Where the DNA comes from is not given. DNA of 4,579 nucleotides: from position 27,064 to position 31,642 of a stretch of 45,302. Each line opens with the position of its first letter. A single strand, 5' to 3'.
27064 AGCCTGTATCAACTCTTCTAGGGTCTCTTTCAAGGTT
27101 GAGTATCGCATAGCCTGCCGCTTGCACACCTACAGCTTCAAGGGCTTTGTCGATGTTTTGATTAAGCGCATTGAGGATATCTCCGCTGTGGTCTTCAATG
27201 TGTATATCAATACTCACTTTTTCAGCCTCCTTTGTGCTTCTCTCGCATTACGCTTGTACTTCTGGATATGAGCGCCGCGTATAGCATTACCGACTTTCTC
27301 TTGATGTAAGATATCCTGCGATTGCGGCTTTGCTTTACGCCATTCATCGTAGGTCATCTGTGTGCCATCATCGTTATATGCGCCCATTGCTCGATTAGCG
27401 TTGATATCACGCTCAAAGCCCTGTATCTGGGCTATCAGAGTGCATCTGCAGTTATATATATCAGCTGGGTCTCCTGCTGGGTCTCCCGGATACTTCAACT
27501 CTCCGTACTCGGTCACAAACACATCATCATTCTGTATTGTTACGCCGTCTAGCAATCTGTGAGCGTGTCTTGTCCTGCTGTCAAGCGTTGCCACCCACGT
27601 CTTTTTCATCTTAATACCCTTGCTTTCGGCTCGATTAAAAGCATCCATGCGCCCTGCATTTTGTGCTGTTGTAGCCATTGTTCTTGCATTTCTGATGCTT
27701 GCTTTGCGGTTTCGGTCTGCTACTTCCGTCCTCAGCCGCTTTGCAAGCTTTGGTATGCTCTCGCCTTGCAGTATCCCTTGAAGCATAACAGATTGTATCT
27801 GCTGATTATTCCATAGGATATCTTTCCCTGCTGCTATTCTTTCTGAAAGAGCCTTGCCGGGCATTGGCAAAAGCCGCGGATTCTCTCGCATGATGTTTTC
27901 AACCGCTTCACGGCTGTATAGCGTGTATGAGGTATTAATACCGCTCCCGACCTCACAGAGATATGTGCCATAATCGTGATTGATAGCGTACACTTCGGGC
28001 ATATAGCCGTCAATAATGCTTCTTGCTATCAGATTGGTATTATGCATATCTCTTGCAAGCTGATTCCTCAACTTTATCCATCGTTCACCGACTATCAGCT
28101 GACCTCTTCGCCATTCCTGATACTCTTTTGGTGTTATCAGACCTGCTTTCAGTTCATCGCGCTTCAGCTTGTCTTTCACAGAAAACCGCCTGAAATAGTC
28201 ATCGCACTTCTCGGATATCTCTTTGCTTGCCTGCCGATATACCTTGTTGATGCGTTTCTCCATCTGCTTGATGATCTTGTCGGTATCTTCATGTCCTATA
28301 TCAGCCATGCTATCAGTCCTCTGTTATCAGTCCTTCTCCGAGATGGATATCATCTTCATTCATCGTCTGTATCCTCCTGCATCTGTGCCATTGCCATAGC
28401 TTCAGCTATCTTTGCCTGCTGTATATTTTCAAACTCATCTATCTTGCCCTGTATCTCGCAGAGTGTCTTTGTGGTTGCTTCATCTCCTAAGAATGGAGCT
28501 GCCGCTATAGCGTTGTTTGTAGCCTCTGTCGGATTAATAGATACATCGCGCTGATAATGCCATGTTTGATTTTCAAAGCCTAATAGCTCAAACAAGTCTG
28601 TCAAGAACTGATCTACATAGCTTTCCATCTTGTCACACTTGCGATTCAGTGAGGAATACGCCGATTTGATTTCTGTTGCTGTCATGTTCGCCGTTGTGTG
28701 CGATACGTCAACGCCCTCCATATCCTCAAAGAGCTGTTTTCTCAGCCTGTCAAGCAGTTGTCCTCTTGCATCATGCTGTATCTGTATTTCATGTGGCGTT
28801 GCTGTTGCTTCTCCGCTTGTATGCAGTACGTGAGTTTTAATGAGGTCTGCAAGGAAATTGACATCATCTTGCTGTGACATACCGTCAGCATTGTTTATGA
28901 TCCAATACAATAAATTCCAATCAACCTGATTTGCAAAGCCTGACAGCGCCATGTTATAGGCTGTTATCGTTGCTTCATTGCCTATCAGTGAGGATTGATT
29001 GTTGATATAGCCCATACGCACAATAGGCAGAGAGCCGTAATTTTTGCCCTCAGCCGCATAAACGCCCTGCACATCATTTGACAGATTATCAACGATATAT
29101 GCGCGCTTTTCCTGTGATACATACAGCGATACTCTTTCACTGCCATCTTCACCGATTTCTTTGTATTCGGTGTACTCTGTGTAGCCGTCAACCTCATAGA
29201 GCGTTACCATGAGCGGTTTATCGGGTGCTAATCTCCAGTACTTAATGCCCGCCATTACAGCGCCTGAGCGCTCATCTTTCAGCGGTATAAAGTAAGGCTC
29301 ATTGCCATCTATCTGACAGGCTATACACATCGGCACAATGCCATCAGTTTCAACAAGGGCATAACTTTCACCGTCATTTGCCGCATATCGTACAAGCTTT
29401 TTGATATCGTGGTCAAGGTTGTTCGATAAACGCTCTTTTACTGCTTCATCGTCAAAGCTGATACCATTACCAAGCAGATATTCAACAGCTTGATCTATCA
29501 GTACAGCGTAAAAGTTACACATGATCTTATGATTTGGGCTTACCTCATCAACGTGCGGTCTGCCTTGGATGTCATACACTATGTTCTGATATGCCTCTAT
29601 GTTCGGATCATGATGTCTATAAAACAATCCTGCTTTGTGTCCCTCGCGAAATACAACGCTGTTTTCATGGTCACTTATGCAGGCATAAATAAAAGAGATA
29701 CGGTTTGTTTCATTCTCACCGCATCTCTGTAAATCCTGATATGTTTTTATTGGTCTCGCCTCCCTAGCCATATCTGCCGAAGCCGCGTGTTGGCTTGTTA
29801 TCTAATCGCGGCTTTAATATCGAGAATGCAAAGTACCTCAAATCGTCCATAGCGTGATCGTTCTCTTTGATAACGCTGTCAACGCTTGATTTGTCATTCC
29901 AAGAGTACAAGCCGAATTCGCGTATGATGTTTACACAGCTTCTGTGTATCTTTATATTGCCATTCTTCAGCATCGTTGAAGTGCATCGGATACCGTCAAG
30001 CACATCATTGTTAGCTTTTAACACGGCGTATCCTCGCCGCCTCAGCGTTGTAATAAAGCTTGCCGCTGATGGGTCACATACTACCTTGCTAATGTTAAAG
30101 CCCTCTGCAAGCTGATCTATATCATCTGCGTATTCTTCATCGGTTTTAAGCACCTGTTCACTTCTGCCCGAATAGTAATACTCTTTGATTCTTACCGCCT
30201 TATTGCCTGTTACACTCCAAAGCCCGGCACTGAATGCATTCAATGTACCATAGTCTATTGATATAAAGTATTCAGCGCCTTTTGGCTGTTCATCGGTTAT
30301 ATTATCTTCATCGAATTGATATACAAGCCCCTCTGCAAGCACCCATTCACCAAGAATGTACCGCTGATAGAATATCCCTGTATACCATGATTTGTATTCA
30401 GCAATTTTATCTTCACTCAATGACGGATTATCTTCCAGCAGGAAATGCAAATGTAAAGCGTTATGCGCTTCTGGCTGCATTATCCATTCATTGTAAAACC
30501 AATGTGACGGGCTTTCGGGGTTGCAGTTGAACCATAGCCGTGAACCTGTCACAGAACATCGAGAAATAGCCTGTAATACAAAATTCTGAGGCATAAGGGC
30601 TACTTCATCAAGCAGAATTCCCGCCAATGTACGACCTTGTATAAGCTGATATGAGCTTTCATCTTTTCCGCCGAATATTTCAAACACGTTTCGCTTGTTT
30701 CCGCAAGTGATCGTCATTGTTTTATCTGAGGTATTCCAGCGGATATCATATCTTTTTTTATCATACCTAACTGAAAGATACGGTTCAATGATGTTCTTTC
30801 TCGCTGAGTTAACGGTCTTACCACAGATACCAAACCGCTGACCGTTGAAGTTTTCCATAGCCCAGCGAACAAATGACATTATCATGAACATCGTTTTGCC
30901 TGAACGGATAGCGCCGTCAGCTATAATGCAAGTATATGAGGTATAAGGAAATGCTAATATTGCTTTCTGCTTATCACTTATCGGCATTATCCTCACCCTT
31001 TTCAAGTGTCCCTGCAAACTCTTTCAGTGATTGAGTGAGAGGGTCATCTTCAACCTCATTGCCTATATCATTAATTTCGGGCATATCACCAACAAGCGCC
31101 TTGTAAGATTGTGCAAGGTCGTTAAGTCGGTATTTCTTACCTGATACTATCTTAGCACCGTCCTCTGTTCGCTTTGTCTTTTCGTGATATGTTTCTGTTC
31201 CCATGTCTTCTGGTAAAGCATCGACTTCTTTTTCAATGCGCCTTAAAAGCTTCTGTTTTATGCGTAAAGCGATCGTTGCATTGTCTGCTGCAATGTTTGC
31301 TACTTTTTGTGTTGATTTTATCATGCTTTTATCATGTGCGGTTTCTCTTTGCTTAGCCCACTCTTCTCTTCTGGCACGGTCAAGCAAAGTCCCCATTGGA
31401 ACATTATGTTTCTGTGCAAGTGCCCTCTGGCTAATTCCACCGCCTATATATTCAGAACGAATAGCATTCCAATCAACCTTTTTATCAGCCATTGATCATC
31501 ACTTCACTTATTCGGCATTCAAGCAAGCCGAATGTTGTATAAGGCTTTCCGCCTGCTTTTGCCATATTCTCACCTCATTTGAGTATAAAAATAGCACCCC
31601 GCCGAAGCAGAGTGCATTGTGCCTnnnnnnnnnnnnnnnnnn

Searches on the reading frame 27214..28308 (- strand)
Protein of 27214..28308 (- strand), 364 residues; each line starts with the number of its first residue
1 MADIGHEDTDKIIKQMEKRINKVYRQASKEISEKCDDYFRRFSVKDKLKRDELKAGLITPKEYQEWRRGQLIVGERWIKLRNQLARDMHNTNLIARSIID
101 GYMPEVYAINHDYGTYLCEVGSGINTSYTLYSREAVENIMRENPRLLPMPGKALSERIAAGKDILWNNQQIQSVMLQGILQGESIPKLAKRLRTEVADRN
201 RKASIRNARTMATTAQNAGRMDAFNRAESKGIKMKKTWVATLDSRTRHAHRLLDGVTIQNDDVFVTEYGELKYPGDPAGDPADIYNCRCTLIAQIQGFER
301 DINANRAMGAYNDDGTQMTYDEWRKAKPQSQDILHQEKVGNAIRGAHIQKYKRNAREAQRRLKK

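Call 50: search_protein_families(library=pfam, proteins=[window:27214-28308:-], max_evalue=0.001)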
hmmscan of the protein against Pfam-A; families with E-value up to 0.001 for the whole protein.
window:27214-28308:- (364 aa): 1 family
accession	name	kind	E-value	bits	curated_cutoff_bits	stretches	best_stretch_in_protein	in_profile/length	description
PF04233.19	Phage_Mu_F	-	2.4e-21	77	29.6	1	169-292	1-112/112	Phage Mu protein F like protein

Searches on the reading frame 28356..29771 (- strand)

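Call 50: search_protein_families(library=pfam, proteins=[window:28356-29771:-], max_evalue=0.001)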
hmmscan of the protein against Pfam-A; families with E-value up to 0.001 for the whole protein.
window:28356-29771:- (471 aa): 1 family
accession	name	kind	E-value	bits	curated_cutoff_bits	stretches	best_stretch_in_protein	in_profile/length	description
PF05133.19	SPP1_portal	-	2.5e-21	76.6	25.5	1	55-409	16-354/416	Phage portal protein, SPP1 Gp6-like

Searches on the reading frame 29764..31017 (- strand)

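Call 49: search_protein_families(library=pfam, proteins=[window:29764-31017:-], max_evalue=0.001)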
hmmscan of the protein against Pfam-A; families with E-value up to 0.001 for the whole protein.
window:29764-31017:- (417 aa): 1 family
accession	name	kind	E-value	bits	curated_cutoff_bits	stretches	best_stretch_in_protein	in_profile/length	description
PF03237.21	Terminase_6N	-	7.5e-15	55.6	22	1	35-237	4-212/215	Terminase large subunit, T4likevirus-type, N-terminal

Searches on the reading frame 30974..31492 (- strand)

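Call 49: search_protein_families(library=pfam, proteins=[window:30974-31492:-], max_evalue=0.001)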
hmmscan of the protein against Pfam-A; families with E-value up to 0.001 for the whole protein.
window:30974-31492:- (172 aa): 1 family
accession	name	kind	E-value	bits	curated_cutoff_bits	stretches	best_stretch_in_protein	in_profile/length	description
PF05225.22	HTH_psq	-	0.0009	19.3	20.4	0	15-43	12-40/45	helix-turn-helix, Psq domain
